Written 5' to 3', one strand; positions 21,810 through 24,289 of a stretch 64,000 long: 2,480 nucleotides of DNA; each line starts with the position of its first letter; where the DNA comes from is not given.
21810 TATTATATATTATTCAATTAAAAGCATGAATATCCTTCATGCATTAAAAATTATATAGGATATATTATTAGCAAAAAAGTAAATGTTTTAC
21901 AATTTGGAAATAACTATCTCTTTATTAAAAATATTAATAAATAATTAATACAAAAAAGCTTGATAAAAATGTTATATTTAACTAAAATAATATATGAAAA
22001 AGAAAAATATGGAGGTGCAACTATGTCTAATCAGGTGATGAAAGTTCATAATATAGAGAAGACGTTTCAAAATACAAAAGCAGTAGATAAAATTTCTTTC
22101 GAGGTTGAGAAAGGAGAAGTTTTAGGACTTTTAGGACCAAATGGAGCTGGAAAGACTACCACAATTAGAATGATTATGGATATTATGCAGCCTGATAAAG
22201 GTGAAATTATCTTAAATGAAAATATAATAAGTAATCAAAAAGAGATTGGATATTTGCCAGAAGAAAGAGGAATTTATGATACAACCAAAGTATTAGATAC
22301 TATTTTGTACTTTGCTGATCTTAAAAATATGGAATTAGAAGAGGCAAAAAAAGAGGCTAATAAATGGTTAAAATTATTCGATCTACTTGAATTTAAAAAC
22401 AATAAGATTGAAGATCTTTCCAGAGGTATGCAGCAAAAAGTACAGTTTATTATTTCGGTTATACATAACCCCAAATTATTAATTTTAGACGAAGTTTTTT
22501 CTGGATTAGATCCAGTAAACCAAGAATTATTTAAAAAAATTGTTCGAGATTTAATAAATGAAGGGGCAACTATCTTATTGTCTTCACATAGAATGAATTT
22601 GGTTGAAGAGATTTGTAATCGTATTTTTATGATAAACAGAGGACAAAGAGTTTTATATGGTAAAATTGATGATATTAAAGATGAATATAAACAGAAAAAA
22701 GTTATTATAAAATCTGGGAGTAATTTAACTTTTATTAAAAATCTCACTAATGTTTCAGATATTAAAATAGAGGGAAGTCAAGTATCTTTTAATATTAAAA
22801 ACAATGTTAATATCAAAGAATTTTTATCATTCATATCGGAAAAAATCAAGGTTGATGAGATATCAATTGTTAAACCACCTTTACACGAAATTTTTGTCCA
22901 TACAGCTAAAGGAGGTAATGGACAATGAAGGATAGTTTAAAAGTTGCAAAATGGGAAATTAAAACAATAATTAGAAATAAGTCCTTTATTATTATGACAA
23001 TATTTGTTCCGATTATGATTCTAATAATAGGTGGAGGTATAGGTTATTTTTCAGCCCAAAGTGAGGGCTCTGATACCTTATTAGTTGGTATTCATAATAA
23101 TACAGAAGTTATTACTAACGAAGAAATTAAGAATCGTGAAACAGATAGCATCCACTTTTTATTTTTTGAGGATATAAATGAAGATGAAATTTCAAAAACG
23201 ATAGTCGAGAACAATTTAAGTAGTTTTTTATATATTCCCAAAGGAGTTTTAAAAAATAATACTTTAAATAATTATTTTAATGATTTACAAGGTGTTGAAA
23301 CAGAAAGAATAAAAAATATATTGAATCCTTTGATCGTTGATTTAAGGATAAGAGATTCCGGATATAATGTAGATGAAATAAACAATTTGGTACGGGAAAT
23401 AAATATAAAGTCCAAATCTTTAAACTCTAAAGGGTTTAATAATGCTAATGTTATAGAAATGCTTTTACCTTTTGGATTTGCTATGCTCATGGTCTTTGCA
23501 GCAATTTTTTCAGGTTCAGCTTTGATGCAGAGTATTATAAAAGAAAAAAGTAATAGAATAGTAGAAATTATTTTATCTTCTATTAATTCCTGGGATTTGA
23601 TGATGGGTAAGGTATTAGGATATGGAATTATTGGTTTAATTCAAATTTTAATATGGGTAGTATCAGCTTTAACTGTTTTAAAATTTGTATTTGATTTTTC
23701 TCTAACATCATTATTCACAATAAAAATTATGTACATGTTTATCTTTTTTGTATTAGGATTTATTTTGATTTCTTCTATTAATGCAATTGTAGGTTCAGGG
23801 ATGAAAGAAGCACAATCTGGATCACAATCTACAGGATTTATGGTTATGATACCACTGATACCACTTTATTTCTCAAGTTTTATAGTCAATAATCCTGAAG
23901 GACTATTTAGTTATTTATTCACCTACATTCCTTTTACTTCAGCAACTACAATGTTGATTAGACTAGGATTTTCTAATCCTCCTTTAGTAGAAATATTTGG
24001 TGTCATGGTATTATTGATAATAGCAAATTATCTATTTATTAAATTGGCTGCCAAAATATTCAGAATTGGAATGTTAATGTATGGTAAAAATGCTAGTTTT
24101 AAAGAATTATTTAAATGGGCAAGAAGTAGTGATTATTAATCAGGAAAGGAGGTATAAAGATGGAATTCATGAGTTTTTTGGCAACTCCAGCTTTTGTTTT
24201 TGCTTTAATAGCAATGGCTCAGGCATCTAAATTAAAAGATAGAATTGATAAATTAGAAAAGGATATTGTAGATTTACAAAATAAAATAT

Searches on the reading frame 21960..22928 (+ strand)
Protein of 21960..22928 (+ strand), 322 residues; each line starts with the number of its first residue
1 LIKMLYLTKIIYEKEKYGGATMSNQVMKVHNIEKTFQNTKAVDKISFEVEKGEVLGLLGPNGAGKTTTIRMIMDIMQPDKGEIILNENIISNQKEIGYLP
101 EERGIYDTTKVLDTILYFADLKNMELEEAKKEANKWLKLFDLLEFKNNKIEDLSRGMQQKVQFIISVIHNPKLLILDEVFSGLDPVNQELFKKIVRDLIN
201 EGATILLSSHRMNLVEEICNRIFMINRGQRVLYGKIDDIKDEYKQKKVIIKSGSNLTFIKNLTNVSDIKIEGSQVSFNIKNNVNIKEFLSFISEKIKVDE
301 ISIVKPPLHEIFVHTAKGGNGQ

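Call 68: search_protein_families(library=pfam, proteins=[window:21960-22928:+], max_evalue=0.00001)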
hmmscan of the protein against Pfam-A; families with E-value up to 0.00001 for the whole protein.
window:21960-22928:+ (322 aa): 3 families
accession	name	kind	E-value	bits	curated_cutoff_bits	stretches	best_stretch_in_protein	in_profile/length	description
PF00005.33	ABC_tran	-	3e-29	102.8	25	1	43-180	2-136/137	ABC transporter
PF13304.12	AAA_21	-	9.5e-13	49.3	27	1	150-215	235-303/304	AAA domain, putative AbiEii toxin, Type IV TA system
PF13732.12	DrrA1-3_C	-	2e-12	48.1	27.4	1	234-315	1-80/81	ATP-binding protein DrrA1-3-like, C-terminal domain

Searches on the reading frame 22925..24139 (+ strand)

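Call 68: search_protein_families(library=pfam, proteins=[window:22925-24139:+], max_evalue=0.00001)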
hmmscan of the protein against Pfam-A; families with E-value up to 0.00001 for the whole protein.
window:22925-24139:+ (404 aa): 2 families
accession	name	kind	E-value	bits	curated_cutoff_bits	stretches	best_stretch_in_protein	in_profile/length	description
PF12698.13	ABC2_membrane_3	-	8.2e-41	140.7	31.6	1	19-375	1-345/347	ABC-2 family transporter protein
PF12679.13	ABC2_membrane_2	-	2.2e-12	47.3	27.2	1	6-323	2-209/283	ABC-2 family transporter protein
